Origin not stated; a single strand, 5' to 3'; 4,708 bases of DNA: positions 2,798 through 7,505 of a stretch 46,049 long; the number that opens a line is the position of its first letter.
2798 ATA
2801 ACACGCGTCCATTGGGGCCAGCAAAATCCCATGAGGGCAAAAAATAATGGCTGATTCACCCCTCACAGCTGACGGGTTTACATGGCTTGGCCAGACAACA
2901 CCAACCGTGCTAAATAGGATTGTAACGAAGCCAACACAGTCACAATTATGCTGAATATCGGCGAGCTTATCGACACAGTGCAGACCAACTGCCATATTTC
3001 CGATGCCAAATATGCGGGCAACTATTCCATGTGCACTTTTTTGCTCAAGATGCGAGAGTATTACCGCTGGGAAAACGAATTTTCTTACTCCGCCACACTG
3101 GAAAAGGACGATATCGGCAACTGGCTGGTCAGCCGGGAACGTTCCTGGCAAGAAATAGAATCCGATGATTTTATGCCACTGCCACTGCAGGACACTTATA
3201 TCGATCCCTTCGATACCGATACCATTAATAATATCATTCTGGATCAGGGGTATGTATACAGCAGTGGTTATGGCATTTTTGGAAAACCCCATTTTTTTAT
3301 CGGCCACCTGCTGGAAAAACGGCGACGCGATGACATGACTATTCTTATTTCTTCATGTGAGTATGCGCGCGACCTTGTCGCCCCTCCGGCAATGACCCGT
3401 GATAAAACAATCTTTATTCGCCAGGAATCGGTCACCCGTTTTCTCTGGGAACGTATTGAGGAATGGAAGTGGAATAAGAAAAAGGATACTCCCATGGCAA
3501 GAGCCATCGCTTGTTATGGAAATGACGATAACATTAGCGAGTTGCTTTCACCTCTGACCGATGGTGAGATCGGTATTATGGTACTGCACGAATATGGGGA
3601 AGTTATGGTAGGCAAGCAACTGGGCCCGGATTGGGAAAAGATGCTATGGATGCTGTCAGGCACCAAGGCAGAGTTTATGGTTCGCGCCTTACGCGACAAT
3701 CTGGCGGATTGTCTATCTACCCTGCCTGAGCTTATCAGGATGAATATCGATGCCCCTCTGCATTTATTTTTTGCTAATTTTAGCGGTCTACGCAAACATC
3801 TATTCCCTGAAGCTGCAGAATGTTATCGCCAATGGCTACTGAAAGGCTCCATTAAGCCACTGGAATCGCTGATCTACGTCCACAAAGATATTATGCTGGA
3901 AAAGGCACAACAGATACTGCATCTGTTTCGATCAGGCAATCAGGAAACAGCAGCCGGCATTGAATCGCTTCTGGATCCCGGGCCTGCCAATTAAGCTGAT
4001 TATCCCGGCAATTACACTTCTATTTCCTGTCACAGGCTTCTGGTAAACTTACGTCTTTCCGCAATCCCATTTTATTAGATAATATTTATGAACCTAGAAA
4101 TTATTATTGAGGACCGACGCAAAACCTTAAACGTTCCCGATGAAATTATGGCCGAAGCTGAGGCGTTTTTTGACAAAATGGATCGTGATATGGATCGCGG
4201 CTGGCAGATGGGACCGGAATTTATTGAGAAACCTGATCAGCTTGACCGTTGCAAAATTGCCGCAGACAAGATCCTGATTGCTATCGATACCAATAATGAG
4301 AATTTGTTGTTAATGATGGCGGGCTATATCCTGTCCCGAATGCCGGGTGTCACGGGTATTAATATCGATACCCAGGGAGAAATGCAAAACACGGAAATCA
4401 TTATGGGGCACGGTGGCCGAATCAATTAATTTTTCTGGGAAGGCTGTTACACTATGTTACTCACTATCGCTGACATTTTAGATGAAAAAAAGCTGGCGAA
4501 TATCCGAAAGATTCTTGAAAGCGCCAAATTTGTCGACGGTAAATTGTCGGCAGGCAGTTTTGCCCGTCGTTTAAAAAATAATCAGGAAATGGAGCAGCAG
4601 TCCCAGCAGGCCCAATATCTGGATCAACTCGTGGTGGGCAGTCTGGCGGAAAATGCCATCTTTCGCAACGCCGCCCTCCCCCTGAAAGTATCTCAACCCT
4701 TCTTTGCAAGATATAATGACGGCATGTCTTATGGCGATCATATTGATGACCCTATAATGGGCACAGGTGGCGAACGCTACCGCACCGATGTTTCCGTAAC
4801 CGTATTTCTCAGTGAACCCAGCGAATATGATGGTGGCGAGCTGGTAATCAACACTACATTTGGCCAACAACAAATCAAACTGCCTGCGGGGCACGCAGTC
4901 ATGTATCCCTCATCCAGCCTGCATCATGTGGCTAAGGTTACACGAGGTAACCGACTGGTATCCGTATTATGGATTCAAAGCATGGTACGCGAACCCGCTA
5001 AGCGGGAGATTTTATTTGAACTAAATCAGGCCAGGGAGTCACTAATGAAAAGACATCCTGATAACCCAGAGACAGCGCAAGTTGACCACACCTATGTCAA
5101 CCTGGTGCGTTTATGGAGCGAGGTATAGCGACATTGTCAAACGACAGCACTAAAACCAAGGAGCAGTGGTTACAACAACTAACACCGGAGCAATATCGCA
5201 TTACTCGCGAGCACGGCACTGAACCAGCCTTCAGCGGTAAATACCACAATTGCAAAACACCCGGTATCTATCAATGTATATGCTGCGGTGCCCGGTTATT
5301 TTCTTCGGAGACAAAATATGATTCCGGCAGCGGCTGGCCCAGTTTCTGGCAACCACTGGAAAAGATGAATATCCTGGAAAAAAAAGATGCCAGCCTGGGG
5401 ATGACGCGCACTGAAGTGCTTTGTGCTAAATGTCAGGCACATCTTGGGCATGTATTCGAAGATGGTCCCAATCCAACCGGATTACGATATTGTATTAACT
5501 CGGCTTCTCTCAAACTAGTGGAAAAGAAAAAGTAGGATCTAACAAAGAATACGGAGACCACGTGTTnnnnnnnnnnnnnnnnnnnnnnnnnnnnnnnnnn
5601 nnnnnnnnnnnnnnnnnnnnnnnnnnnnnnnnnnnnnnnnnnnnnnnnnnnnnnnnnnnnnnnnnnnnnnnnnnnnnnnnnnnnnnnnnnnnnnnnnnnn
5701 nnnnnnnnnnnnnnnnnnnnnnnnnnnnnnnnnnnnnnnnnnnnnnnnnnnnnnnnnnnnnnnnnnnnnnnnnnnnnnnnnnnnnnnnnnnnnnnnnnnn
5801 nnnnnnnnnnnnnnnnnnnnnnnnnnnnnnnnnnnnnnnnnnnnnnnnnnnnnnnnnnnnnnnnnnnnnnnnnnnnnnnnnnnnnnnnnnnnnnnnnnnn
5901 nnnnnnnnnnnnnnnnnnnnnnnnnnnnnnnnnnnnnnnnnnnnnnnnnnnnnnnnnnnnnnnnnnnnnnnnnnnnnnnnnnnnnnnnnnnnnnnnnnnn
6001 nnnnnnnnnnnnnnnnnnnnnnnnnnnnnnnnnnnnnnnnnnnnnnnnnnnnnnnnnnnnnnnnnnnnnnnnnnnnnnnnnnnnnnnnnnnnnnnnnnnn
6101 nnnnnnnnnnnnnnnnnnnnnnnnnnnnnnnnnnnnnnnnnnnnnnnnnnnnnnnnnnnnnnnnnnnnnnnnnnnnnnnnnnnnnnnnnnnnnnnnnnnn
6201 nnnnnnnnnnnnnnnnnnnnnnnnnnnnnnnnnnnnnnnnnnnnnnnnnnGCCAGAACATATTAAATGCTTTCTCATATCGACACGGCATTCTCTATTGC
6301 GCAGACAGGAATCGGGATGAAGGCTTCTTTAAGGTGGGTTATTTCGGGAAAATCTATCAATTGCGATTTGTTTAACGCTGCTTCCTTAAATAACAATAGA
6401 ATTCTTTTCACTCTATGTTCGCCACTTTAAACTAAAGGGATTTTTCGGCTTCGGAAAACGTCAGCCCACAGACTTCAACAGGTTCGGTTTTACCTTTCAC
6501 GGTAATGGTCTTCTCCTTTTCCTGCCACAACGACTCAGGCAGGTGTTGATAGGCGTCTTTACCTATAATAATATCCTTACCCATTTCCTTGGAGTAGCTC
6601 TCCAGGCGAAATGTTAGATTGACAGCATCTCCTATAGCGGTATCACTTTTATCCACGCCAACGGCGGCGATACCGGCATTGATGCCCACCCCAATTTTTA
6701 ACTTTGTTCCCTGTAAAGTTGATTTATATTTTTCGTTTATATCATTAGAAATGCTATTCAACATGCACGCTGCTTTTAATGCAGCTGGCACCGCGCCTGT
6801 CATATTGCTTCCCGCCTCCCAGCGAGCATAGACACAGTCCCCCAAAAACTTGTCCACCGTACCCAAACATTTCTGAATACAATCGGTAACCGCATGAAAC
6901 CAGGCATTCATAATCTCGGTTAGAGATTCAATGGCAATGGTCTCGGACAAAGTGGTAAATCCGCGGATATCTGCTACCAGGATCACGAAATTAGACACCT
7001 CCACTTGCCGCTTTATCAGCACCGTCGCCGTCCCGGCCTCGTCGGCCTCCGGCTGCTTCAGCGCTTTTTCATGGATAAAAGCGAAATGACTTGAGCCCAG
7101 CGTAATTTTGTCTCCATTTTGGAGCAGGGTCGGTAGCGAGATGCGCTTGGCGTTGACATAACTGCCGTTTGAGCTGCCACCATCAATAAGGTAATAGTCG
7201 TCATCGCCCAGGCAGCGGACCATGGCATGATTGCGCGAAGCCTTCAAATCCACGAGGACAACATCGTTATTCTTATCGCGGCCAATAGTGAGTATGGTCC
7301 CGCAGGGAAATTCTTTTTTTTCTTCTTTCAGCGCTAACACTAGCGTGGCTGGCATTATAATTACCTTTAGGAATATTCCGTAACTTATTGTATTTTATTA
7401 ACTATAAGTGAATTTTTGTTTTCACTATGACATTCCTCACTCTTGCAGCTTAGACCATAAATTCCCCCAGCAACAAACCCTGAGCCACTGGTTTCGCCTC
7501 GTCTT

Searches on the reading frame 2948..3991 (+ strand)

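Call 9: search_protein_families(library=ncbifam, proteins=[window:2948-3991:+], max_evalue=0.00001)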
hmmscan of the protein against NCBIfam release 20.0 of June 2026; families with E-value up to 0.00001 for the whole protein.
window:2948-3991:+ (348 aa): 1 family
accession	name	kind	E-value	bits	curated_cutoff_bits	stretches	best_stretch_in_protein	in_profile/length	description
NF045620.1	Sfum_1244_fam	hypoth_equivalog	1.1e-127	425.7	150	1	5-341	2-337/339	Sfum_1244 family protein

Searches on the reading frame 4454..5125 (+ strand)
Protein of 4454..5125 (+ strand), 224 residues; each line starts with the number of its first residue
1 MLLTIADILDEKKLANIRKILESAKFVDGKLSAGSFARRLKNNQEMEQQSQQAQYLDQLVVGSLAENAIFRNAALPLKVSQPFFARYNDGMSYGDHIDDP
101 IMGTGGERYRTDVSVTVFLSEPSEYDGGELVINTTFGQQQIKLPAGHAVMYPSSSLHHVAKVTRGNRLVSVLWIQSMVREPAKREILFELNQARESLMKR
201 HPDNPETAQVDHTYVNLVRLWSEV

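Call 9: search_protein_families(library=ncbifam, proteins=[window:4454-5125:+], max_evalue=0.00001)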
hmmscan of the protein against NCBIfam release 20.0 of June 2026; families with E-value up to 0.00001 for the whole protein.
window:4454-5125:+ (224 aa): 4 families
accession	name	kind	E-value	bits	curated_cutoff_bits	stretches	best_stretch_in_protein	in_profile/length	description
NF003975.0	PRK05467.1-4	equivalog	5.9e-80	267.9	180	1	1-224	1-226/226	Fe2+-dependent dioxygenase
NF003974.0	PRK05467.1-3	equivalog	9.3e-79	264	143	1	1-223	1-221/221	Fe2+-dependent dioxygenase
NF003973.0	PRK05467.1-2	equivalog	7.7e-68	228.5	336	1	1-224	1-227/227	Fe2+-dependent dioxygenase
NF003972.0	PRK05467.1-1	equivalog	4.2e-63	212.8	399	1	1-224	1-225/225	PKHD-type hydroxylase YbiX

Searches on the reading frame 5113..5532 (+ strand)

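Call 9: search_protein_families(library=ncbifam, proteins=[window:5113-5532:+], max_evalue=0.00001)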
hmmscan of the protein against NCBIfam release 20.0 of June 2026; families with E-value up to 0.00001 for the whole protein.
window:5113-5532:+ (140 aa): 4 families
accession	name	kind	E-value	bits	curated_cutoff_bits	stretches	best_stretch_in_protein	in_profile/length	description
TIGR00357.1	TIGR00357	equivalog_domain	1.5e-57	193.4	113.05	1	14-139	2-127/134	peptide-methionine (R)-S-oxide reductase MsrB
NF010625.0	PRK14018.1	equivalog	2e-42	145.4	522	1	15-138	381-505/521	bifunctional peptide-methionine (S)-S-oxide reductase MsrA/peptide-methionine (R)-S-oxide reductase MsrB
NF004042.0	PRK05550.1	equivalog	1e-41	143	330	1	15-139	3-125/293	bifunctional methionine sulfoxide reductase B/A protein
NF004036.0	PRK05508.1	equivalog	2.6e-32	111.2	179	1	21-139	4-120/121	methionine-R-sulfoxide reductase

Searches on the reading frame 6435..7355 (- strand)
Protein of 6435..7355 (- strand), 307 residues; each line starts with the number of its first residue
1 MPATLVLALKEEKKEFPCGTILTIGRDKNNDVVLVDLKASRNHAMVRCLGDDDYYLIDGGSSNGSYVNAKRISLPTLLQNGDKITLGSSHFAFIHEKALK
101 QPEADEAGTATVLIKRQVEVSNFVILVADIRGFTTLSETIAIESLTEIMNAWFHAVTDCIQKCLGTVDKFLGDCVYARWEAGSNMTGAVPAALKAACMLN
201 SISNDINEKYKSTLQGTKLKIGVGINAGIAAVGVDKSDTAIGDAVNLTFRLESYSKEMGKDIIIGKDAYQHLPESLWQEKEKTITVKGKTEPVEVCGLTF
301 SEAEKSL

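Call 9: search_protein_families(library=ncbifam, proteins=[window:6435-7355:-], max_evalue=0.00001)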
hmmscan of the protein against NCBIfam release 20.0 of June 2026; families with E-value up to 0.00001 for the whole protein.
window:6435-7355:- (307 aa): 5 families
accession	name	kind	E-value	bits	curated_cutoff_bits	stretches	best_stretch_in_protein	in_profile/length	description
NF049868.1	FhaB_Rv0019c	equivalog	2.1e-11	44.1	125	1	22-91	88-156/158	FHA domain-containing protein FhaB/FipA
NF033760.1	gliding_GltG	equivalog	2.2e-10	39.8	650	1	20-98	24-99/650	adventurous gliding motility protein GltG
NF041660.2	oxygluDhInhib_OdhI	equivalog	6.3e-10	39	200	1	21-94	57-128/130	oxoglutarate dehydrogenase inhibitor Odhl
TIGR03354.1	VI_FHA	hypoth_equivalog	5.4e-08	33.1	120.25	1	22-89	26-97/420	type VI secretion system-associated FHA domain protein TagH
NF052573.1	HisKinEspAMyxo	equivalog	3.4e-06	25.4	1400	1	23-101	49-127/755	serine histidine kinase EspA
